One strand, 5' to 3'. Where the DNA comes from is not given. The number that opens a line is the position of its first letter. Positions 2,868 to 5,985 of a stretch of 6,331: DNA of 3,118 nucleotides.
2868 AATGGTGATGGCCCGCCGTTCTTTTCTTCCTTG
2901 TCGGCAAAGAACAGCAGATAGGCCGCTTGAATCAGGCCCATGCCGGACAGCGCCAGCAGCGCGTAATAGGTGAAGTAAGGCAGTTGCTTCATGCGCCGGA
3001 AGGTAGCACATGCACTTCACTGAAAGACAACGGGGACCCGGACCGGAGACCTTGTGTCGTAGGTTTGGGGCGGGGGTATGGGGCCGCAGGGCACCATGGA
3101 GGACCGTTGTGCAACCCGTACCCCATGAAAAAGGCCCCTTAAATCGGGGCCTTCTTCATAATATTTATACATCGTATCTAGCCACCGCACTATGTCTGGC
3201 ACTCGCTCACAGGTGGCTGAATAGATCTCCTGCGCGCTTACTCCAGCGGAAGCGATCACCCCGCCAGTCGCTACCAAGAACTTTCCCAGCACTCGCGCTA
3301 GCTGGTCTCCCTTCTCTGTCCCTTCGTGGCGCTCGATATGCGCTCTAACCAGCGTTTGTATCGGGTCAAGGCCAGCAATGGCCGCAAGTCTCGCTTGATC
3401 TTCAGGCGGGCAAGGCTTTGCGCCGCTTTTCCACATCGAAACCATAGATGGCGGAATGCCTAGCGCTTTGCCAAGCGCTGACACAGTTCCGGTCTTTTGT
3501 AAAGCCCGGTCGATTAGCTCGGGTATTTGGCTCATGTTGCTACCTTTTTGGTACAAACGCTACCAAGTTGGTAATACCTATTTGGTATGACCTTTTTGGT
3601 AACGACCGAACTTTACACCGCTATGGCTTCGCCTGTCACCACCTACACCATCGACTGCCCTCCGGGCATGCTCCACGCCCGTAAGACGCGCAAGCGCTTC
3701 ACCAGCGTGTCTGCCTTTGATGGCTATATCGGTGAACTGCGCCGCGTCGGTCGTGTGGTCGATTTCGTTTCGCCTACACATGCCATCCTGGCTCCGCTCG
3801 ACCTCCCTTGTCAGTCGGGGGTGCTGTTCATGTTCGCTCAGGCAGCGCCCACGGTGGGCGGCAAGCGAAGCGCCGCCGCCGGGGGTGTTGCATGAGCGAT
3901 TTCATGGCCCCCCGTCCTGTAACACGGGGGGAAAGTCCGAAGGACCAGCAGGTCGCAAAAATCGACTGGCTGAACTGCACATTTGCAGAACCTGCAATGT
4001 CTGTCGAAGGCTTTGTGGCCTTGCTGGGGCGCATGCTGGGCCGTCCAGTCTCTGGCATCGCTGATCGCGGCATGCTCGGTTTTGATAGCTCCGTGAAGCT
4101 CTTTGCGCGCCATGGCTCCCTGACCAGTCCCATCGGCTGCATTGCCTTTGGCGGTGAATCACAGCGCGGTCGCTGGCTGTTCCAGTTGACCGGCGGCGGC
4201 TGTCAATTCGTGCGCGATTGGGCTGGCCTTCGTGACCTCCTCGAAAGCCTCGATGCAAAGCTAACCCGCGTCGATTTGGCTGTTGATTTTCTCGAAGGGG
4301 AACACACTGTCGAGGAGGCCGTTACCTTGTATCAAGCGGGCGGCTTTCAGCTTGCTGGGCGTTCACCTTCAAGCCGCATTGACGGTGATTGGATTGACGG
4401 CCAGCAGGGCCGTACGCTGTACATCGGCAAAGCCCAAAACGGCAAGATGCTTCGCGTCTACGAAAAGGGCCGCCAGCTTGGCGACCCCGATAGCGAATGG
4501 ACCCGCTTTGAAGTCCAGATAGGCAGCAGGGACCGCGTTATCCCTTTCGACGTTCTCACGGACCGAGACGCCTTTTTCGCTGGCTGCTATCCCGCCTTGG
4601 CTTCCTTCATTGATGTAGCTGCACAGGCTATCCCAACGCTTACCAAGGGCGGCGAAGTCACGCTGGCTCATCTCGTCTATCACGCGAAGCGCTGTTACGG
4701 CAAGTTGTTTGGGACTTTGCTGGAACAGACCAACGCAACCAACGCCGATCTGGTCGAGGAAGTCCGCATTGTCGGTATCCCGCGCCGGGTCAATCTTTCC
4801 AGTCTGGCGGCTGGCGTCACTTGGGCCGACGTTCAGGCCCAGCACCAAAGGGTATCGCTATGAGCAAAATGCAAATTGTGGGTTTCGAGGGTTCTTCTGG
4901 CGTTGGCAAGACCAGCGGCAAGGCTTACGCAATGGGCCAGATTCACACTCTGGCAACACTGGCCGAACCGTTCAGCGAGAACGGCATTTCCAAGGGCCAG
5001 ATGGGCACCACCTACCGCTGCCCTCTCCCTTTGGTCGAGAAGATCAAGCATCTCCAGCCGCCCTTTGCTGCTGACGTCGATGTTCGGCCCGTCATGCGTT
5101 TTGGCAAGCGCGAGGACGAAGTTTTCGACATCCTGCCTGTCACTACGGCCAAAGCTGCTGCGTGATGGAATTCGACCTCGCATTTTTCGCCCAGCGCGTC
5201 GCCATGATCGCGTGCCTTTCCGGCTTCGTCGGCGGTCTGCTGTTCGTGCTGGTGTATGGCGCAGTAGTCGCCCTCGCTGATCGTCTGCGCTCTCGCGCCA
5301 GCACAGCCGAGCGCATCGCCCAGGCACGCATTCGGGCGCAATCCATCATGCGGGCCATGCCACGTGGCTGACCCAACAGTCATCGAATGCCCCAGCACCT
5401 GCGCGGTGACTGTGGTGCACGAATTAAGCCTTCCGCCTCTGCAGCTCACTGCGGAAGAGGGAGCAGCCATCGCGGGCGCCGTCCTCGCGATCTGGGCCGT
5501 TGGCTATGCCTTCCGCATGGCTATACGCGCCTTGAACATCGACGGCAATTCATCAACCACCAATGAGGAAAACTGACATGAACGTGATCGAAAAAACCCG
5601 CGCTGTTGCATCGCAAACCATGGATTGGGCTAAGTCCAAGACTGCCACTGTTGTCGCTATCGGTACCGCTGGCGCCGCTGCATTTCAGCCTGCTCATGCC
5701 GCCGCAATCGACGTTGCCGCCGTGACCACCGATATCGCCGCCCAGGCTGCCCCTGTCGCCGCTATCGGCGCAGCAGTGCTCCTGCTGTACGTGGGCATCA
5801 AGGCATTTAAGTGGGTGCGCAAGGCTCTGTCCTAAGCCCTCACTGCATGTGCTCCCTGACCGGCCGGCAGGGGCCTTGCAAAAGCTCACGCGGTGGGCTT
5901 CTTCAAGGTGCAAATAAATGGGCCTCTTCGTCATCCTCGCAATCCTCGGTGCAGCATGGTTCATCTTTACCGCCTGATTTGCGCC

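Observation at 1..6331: The window is a complete, circularly closed inovirus-like genome of 6232 bp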

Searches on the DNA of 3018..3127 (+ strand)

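Call 51: build_rna_model(alignment_id=A4, structure=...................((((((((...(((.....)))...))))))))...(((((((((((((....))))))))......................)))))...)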
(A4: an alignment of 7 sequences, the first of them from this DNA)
Model R1 built from alignment A4 (7 sequences, 110 columns); structure: as given.
model positions 110; base pairs 24; branch points 1; effective number of sequences 1; information 0.589 bits per position. Calibrated on 0.2 Mb of random sequence (short: E-values are rough).
structure used (alignment columns):
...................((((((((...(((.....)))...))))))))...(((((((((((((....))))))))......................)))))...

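Call 52: search_with_rna_model(model_id=R1, sources=[window, L001, L002, L003, L005, L006, L008, L009, L010, L011, L012, L013, L014, L015, L016, L017, L018, L019, L020, L021, L022, L023, L024, L025, L026, L027, L028, L029, L031, L032, L034, L035, L036, L038], max_evalue=0.01, make_alignment=true)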
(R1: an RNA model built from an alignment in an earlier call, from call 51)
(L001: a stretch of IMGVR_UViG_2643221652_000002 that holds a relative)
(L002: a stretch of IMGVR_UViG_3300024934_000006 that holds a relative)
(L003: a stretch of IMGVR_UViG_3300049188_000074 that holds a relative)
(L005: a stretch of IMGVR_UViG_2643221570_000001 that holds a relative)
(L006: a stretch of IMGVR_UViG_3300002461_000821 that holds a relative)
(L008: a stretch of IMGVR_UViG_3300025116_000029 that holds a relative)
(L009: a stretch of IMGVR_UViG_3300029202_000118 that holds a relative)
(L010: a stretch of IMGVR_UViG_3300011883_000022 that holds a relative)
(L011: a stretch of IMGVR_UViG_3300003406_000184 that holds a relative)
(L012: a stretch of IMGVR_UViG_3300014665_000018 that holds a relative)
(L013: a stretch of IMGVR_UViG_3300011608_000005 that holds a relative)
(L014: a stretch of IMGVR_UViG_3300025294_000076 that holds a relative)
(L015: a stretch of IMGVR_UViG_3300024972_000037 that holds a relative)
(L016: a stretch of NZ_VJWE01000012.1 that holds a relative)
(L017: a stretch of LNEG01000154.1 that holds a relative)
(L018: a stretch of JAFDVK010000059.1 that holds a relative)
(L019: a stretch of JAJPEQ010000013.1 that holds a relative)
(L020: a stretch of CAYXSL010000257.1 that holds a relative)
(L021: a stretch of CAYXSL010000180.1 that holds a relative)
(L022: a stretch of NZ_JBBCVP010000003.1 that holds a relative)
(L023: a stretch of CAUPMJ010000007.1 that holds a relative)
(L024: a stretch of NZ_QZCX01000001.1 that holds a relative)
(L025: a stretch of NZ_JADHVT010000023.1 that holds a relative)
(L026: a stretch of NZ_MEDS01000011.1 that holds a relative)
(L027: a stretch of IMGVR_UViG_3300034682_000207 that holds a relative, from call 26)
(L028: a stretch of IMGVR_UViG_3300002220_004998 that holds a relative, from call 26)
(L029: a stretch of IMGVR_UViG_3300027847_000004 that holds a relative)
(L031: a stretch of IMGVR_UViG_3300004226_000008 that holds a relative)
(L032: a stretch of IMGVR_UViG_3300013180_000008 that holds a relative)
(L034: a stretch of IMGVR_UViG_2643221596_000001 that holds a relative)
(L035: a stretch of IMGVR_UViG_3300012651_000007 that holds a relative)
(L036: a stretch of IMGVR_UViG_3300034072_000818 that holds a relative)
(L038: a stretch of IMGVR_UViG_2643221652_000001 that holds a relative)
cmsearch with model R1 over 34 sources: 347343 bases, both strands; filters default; matches with E-value up to 0.01: 20.
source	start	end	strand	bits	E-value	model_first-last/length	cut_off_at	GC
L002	6042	6151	+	134.7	6.4e-31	1-110/110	no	0.65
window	3018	3127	+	134.2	8.4e-31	1-110/110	no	0.65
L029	5493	5602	-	131.9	3.2e-30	1-110/110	no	0.62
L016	11203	11312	+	131.5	3.9e-30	1-110/110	no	0.62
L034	2469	2578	-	129.8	1.1e-29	1-110/110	no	0.62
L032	4470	4579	-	129.1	1.5e-29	1-110/110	no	0.65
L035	3847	3956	-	129.1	1.5e-29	1-110/110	no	0.65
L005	6336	6445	+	129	1.6e-29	1-110/110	no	0.67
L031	5883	5993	+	110.5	6.1e-25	1-110/110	no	0.61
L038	6779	6889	+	110.5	6.1e-25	1-110/110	no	0.61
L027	2081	2190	+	80.5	1.5e-17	1-110/110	no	0.64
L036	3292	3401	-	78.4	5e-17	1-110/110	no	0.65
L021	1103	1214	+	58.3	4.6e-12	1-110/110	no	0.62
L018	5487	5595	+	51.2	2.5e-10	1-110/110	no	0.64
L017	5511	5628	+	50.5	3.7e-10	1-110/110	no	0.68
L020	1105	1220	+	43.7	1.8e-08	1-110/110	no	0.66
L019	11197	11306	+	39.3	2.2e-07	1-110/110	no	0.61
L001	1016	1130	+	33.9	4.8e-06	1-110/110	no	0.69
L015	612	725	+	32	1.4e-05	1-110/110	no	0.71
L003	1172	1286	+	31.3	2e-05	1-110/110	no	0.71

Alignment A5: 20 matches aligned to the model, 144 columns, each read 5' to 3' on its own strand. Consensus structure (alignment columns), stored with it:
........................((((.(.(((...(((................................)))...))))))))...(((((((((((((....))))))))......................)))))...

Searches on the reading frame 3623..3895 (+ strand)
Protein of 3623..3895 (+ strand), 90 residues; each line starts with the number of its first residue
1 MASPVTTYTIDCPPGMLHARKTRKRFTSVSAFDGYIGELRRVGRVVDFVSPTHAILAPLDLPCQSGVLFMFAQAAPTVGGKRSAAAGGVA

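Call 32: search_protein_families(library=phrogs, max_evalue=1, proteins=[window:3623-3895:+])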
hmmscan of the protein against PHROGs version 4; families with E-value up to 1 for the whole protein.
window:3623-3895:+ (90 aa): 0 families

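Call 33: search_protein_families(library=pfam, max_evalue=1, proteins=[window:3623-3895:+])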
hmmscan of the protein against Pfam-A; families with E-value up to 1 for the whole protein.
window:3623-3895:+ (90 aa): 0 families

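Call 70: search_solved_structures(query=window:3623-3895:+, max_evalue=1)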
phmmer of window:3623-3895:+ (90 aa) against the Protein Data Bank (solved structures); distinct sequences matched with E-value up to 1: 0.

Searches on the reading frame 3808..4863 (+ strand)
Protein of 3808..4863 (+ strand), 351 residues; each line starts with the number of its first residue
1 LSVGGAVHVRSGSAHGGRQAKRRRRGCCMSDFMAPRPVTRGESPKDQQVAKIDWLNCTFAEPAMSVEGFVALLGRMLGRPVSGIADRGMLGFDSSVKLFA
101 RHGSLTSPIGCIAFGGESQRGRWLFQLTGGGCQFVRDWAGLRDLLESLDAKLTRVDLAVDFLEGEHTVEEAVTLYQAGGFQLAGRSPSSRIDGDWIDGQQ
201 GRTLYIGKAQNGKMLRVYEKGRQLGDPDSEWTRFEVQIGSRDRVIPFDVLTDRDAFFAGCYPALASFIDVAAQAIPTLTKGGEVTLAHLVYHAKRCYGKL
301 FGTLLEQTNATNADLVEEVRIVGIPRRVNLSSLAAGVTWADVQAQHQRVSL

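Call 5: search_protein_families(library=pfam, max_evalue=0.1, proteins=[window:3808-4863:+])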
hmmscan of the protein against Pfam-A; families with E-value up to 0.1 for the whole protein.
window:3808-4863:+ (351 aa): 1 family
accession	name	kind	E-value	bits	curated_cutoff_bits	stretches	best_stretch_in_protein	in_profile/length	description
PF02486.25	Rep_trans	-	7.8e-26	91.4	29.6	1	150-312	1-193/201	Replication initiation factor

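Call 6: search_protein_families(library=phrogs, max_evalue=0.01, proteins=[window:3808-4863:+])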
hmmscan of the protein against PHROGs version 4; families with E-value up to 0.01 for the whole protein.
window:3808-4863:+ (351 aa): 3 families
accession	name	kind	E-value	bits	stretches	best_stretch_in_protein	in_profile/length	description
phrog_453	-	DNA, RNA and nucleotide metabolism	5.7e-80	270.8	1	28-335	99-423/447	replication initiation protein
phrog_16222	-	unknown function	2.8e-06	28.1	1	155-309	1-157/193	-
phrog_27563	-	unknown function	0.0072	16.9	0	71-137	89-151/167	-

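Call 10: search_dna_similar(query=window:3892-4863:+, collection=phages, mode=protein, max_rows=25)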
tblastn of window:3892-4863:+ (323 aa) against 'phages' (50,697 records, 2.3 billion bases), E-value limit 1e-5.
Records with a match: 129; places in all: 160; records where one place covers at least 80% of the query: 82.
Best place of each record, by identity: <60% 129.
By first word of the organism name: Ralstonia 35; Affertcholeramvirus 32; Vibrio 28; Inovirus 15; Stenotrophomonas 10; Xanthomonas 5; Dulem 3; Inoviridae 1.
By host as written in the record: Ralstonia solanacearum 29; Homo sapiens 15; - 12; Vibrio cholerae O1 biovar El tor 11; Vibrio cholerae O1 biovar El Tor 5; Vibrio cyclitrophicus 10N.286.52.F6 4; Stenotrophomonas maltophilia 3; Vibrio cholerae O1 3; and 32 more.
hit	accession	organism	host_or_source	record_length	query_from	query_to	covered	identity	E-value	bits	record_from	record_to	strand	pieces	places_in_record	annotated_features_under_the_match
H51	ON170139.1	Ralstonia phage YO084_3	Ralstonia solanacearum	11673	6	312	95%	38.8%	6e-55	198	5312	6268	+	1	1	record has no annotation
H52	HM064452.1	Ralstonia phage PE226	Ralstonia solanacearum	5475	6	312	95%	38.8%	6e-55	197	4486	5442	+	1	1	putative phage DNA replicase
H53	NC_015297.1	Ralstonia phage PE226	Ralstonia solanacearum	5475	6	312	95%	38.8%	6e-55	197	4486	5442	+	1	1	putative phage DNA replicase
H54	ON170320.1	Ralstonia phage YO188_1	Ralstonia solanacearum R299, UW30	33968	6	312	95%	38.1%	5e-52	189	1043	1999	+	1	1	record has no annotation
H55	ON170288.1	Ralstonia phage YO169_3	Ralstonia solanacearum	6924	6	312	95%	38.1%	1e-51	188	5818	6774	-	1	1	record has no annotation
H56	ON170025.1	Ralstonia phage YO006_3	Ralstonia solanacearum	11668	9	312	94%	38.5%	4e-53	192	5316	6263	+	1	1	record has no annotation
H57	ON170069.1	Ralstonia phage YO029_2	Ralstonia solanacearum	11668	9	312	94%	38.5%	4e-53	192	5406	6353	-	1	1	record has no annotation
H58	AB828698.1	Ralstonia phage RSS30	Ralstonia solanacearum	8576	6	309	94%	37.3%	1e-39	188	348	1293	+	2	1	none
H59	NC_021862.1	Ralstonia phage RSS30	Ralstonia solanacearum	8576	6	309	94%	37.3%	1e-39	188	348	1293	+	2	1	none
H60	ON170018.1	Ralstonia phage YO001_4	Ralstonia solanacearum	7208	6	310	94%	37.1%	7e-51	186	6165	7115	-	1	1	record has no annotation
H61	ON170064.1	Ralstonia phage YO025_5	Ralstonia solanacearum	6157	6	309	94%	37.2%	4e-51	187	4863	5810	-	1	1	record has no annotation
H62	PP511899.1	Dulem virus 61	Varecia rubra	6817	2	306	94%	37.0%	3e-59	210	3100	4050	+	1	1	replication protein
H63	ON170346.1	Ralstonia phage YO375_4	Ralstonia solanacearum R300, UW27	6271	6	309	94%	36.9%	6e-51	186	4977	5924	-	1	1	record has no annotation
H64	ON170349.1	Ralstonia phage YO376_6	Ralstonia solanacearum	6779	6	309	94%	36.9%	6e-51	186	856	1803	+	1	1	record has no annotation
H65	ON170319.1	Ralstonia phage YO187_4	Ralstonia solanacearum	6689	6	309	94%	36.9%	1e-50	185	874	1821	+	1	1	record has no annotation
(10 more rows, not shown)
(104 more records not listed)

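Call 26: find_related_loci(query=window:3892-4863:+, collection=viral_contigs, flank=10000)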
Query window:3892-4863:+ (323 aa) in viral_contigs; peptide patterns used: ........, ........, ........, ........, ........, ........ (x = any residue, [..] = any of these).
4 stretches matched a pattern; 2 encode a relative of the query (tblastn E <= 1e-3); 2 distinct loci.
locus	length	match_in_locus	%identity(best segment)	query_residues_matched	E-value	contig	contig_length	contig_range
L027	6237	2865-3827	84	1-322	0e+0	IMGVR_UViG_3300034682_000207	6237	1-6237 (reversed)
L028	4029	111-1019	81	20-322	2e-177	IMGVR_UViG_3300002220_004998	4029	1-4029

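Call 67: find_related_loci(query=window:3892-4863:+, collection=metagenome_contigs, flank=10000)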
Query window:3892-4863:+ (323 aa) in metagenome_contigs; peptide patterns used: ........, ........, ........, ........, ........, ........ (x = any residue, [..] = any of these).
151 stretches matched a pattern; 8 encode a relative of the query (tblastn E <= 1e-3); 8 distinct loci.
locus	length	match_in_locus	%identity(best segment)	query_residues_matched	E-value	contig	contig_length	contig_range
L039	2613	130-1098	96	1-323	0e+0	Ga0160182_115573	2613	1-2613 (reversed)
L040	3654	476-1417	66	6-320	4e-148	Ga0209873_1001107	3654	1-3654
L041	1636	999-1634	95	1-212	5e-147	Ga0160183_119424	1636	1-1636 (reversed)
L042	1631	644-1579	59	6-317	6e-132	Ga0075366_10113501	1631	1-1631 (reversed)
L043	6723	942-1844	60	21-321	3e-116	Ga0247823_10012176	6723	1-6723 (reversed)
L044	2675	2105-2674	82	1-190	2e-108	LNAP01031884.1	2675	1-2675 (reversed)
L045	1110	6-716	65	81-317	2e-114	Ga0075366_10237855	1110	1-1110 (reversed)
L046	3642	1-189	98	261-323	1e-36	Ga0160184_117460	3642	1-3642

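Call 71: search_protein_families(library=pfam, max_evalue=0.01, proteins=[L027:2745-3833:+])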
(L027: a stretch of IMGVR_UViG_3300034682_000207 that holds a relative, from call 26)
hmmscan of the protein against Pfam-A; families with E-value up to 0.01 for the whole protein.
L027:2745-3833:+ (362 aa): 1 family
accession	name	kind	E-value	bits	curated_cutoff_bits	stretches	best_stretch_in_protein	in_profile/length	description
PF02486.25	Rep_trans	-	6.2e-28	98.2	29.6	1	161-329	1-199/201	Replication initiation factor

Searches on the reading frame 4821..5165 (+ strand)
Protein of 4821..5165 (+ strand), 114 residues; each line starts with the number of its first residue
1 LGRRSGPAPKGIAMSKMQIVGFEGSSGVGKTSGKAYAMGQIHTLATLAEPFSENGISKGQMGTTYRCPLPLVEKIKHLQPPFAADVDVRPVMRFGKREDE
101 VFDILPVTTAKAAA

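Call 5: search_protein_families(library=pfam, max_evalue=0.1, proteins=[window:4821-5165:+])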
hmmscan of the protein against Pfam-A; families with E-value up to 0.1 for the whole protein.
window:4821-5165:+ (114 aa): 1 family
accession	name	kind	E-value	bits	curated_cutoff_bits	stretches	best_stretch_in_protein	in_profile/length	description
PF15172.11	Prolactin_RP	-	0.065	13.4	27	0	88-98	24-34/45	Prolactin-releasing peptide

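Call 6: search_protein_families(library=phrogs, max_evalue=0.01, proteins=[window:4821-5165:+])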
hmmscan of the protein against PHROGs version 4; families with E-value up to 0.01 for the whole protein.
window:4821-5165:+ (114 aa): 2 families
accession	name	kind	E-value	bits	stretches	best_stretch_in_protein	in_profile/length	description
phrog_929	-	moron, auxiliary metabolic gene and host takeover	8.6e-07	30.1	1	16-111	2-100/103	RstB sensor of two protein system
phrog_4994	-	unknown function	1.7e-06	29.4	1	15-112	5-98/103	-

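Call 33: search_protein_families(library=pfam, max_evalue=1, proteins=[window:4860-5165:+])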
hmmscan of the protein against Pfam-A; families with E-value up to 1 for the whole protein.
window:4860-5165:+ (101 aa): 1 family
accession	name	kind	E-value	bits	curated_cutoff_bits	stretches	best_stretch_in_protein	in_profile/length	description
PF15172.11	Prolactin_RP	-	0.06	13.5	27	1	75-85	24-34/45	Prolactin-releasing peptide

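Call 69: search_solved_structures(query=window:4860-5165:+, max_evalue=1)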
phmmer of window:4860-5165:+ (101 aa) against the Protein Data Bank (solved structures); distinct sequences matched with E-value up to 1: 1.
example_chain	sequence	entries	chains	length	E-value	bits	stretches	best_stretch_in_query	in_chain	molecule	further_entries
4g9q_A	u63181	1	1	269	0.92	13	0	28-62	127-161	4-carboxymuconolactone decarboxylase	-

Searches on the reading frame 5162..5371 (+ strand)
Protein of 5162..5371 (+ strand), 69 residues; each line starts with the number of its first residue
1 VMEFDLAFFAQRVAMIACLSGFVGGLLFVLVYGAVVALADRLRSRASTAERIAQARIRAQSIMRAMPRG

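Call 5: search_protein_families(library=pfam, max_evalue=0.1, proteins=[window:5162-5371:+])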
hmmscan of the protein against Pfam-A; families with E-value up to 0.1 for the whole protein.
window:5162-5371:+ (69 aa): 0 families

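Call 6: search_protein_families(library=phrogs, max_evalue=0.01, proteins=[window:5162-5371:+])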
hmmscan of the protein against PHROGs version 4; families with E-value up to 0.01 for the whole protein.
window:5162-5371:+ (69 aa): 0 families

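Call 32: search_protein_families(library=phrogs, max_evalue=1, proteins=[window:5162-5371:+])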
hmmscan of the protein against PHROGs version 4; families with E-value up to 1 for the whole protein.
window:5162-5371:+ (69 aa): 1 family
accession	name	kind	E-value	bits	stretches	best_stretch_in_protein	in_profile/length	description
phrog_22906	-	unknown function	0.19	13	1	10-38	37-65/77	-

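Call 33: search_protein_families(library=pfam, max_evalue=1, proteins=[window:5162-5371:+])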
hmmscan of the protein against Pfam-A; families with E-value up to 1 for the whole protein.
window:5162-5371:+ (69 aa): 0 families

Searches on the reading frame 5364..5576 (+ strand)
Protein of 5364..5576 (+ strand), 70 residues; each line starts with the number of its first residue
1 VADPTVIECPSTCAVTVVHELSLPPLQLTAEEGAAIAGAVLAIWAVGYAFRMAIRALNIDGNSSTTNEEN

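Call 5: search_protein_families(library=pfam, max_evalue=0.1, proteins=[window:5364-5576:+])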
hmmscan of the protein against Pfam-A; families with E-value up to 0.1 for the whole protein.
window:5364-5576:+ (70 aa): 1 family
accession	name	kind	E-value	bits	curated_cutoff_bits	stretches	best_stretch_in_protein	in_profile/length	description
PF05356.16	Phage_Coat_B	-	0.019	15.4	23.5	1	31-57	30-56/56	Inovirus Coat protein B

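Call 6: search_protein_families(library=phrogs, max_evalue=0.01, proteins=[window:5364-5576:+])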
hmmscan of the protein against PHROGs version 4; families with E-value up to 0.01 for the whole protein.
window:5364-5576:+ (70 aa): 2 families
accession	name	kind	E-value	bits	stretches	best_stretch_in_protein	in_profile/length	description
phrog_4644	-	tail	6.3e-10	40.1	1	11-57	20-66/71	tail protein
phrog_9110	-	unknown function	9.8e-06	26.9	1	11-58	14-60/61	-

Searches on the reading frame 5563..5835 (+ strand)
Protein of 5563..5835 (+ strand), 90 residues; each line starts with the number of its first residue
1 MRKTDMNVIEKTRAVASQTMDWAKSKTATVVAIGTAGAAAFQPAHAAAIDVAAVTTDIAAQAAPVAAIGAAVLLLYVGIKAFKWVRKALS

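Call 5: search_protein_families(library=pfam, max_evalue=0.1, proteins=[window:5563-5835:+])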
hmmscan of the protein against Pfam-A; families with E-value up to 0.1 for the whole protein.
window:5563-5835:+ (90 aa): 1 family
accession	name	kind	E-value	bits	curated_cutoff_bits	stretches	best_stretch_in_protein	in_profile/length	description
PF05356.16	Phage_Coat_B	-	1.8e-14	53.9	23.5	1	36-89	3-56/56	Inovirus Coat protein B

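Call 6: search_protein_families(library=phrogs, max_evalue=0.01, proteins=[window:5563-5835:+])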
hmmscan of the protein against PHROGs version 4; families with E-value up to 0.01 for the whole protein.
window:5563-5835:+ (90 aa): 3 families
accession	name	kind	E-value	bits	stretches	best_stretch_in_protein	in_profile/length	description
phrog_2374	-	unknown function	8.7e-17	61.8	1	22-89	6-73/74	-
phrog_2186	-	head and packaging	1.4e-07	32.5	1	24-89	8-77/80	virion structural protein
phrog_7106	-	head and packaging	0.00035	21.8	1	23-89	8-72/72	major head protein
